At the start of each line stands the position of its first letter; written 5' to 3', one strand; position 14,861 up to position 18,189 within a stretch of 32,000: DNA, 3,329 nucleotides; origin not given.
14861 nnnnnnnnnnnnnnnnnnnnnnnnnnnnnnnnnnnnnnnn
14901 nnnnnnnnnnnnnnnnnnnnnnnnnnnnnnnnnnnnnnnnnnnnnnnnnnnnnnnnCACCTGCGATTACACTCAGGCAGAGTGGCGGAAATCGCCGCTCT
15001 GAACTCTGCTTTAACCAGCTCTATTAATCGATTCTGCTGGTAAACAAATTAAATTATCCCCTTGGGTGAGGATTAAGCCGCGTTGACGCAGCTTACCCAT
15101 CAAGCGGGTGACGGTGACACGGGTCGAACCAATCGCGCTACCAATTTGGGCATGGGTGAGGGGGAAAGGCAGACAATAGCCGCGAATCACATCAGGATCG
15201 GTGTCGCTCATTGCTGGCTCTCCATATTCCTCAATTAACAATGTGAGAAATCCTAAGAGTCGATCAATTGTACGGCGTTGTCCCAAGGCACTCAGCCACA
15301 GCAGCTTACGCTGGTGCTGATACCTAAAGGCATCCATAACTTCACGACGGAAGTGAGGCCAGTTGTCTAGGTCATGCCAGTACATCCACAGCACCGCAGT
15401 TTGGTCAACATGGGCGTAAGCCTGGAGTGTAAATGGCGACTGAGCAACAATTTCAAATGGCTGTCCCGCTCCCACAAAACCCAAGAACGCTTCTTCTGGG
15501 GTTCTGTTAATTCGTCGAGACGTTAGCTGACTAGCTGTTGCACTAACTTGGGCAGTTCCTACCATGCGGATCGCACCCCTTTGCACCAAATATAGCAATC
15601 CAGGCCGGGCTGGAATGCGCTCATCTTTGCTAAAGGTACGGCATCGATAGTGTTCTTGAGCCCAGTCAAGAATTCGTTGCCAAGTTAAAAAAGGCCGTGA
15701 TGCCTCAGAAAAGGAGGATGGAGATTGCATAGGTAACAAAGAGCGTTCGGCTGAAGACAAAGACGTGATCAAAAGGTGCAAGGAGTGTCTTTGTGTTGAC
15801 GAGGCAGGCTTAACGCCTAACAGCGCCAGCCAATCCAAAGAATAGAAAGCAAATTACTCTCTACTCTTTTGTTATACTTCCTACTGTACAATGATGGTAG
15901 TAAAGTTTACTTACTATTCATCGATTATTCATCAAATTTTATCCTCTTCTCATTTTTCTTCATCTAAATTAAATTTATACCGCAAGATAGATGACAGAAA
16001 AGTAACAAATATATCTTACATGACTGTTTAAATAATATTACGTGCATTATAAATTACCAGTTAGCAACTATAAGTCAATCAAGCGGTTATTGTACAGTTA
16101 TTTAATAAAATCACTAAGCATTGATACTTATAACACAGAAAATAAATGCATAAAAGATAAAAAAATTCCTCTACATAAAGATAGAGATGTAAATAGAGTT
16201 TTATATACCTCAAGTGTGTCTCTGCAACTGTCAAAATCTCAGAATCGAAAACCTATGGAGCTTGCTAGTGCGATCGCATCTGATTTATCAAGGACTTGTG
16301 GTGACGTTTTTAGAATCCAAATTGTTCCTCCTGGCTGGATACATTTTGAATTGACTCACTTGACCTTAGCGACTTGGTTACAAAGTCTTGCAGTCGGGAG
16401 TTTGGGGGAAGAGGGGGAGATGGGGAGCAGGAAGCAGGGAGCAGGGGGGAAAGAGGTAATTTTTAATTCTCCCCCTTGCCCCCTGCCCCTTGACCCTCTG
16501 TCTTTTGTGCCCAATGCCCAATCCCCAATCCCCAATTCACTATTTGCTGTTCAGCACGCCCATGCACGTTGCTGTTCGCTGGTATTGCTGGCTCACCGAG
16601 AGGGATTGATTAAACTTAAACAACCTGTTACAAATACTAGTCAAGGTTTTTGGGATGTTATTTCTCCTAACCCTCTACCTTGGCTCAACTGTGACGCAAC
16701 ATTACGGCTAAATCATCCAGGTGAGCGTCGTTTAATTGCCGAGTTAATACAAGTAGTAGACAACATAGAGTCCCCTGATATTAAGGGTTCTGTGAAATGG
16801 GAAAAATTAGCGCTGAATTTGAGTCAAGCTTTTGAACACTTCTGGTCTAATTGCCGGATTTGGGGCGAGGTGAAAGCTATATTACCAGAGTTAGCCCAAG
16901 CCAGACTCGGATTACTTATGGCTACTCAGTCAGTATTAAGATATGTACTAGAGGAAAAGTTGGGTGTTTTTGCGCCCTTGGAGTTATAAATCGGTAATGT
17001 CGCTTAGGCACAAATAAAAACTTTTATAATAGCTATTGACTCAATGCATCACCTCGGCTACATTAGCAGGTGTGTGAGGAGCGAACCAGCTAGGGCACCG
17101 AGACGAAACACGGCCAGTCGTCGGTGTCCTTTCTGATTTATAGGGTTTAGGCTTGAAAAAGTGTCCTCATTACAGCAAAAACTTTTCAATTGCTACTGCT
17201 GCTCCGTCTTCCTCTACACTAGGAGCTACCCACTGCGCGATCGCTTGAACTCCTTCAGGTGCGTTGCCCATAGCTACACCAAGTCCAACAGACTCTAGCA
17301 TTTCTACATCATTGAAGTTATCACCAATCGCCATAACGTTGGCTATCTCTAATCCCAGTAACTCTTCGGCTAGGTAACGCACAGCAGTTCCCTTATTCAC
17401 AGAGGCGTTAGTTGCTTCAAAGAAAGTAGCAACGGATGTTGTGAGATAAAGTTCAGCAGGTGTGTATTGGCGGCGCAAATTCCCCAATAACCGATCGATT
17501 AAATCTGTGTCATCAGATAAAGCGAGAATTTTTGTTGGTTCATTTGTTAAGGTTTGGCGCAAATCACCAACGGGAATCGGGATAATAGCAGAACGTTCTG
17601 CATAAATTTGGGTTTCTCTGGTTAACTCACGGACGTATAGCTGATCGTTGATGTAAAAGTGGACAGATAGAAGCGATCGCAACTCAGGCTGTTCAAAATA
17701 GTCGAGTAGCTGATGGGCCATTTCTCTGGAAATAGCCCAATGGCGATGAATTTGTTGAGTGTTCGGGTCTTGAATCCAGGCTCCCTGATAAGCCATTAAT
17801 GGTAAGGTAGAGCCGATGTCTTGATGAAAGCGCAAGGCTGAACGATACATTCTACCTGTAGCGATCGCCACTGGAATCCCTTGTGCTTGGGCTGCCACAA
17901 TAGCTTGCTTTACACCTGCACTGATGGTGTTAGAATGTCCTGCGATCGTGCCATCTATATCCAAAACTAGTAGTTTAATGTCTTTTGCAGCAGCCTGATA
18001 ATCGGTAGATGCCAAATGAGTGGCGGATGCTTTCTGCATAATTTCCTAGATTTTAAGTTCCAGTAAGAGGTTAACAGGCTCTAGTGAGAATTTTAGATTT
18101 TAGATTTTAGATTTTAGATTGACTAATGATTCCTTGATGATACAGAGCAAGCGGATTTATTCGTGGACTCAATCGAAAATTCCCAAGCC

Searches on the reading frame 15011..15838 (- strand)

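Call 77: search_protein_families(library=pfam, proteins=[window:15011-15838:-], max_evalue=0.00001)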
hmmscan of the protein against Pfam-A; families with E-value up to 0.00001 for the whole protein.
window:15011-15838:- (275 aa): 2 families
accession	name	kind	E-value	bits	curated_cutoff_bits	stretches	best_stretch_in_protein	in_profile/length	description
PF13545.12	HTH_Crp_2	-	2e-11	44.1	27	1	193-264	2-59/70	Crp-like helix-turn-helix domain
PF00325.26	Crp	-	1.4e-09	38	21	1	226-256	2-32/32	Bacterial regulatory proteins, crp family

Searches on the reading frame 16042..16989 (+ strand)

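Call 77: search_protein_families(library=pfam, proteins=[window:16042-16989:+], max_evalue=0.00001)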
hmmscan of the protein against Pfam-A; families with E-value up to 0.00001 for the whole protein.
window:16042-16989:+ (315 aa): 1 family
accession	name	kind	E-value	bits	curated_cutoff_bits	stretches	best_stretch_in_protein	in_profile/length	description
PF05746.21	DALR_1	-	1.3e-07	32.1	22.3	1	170-304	1-107/117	DALR anticodon binding domain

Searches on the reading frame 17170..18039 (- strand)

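Call 77: search_protein_families(library=pfam, proteins=[window:17170-18039:-], max_evalue=0.00001)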
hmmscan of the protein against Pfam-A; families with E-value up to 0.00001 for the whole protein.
window:17170-18039:- (289 aa): 3 families
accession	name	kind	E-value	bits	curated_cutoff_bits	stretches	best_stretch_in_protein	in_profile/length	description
PF08282.18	Hydrolase_3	-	5.7e-55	187.2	20.9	1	24-284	1-255/255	haloacid dehalogenase-like hydrolase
PF05116.19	S6PP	-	2.1e-12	47.6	20.3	1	187-269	139-219/247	Sucrose-6F-phosphate phosphohydrolase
PF00702.32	Hydrolase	-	2.2e-09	38.4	26.4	1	21-252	1-191/191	haloacid dehalogenase-like hydrolase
